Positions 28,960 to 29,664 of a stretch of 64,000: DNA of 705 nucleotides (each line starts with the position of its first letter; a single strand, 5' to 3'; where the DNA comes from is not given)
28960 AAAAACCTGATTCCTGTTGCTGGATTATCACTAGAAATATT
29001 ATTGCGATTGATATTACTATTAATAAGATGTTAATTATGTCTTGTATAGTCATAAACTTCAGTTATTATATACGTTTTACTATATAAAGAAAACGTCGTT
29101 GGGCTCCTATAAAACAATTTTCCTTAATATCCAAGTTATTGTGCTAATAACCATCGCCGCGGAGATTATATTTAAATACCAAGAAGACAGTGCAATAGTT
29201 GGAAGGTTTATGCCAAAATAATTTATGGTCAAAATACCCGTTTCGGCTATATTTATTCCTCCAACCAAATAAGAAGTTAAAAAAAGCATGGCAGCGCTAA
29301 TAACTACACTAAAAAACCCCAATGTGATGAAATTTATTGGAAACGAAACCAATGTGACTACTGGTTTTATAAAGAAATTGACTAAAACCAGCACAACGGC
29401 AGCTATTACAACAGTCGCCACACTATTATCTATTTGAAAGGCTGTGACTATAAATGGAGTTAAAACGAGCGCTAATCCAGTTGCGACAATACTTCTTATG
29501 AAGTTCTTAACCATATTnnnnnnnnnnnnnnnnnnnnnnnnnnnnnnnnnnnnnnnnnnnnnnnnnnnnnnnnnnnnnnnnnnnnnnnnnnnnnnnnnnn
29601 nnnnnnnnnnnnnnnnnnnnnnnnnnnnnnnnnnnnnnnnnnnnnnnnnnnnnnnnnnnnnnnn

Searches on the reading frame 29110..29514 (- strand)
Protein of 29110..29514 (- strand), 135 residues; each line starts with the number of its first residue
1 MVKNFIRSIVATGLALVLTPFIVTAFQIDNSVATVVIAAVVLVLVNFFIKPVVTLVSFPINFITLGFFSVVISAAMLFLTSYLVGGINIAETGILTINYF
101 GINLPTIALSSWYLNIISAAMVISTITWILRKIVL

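Call 16: search_protein_families(library=pfam, proteins=[window:29110-29514:-], max_evalue=0.00001)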
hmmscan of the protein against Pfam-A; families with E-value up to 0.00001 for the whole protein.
window:29110-29514:- (135 aa): 1 family
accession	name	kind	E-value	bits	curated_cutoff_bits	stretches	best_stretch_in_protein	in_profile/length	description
PF04020.18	Phage_holin_4_2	-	1.4e-17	64.7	28.8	1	4-92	2-89/105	Mycobacterial 4 TMS phage holin, superfamily IV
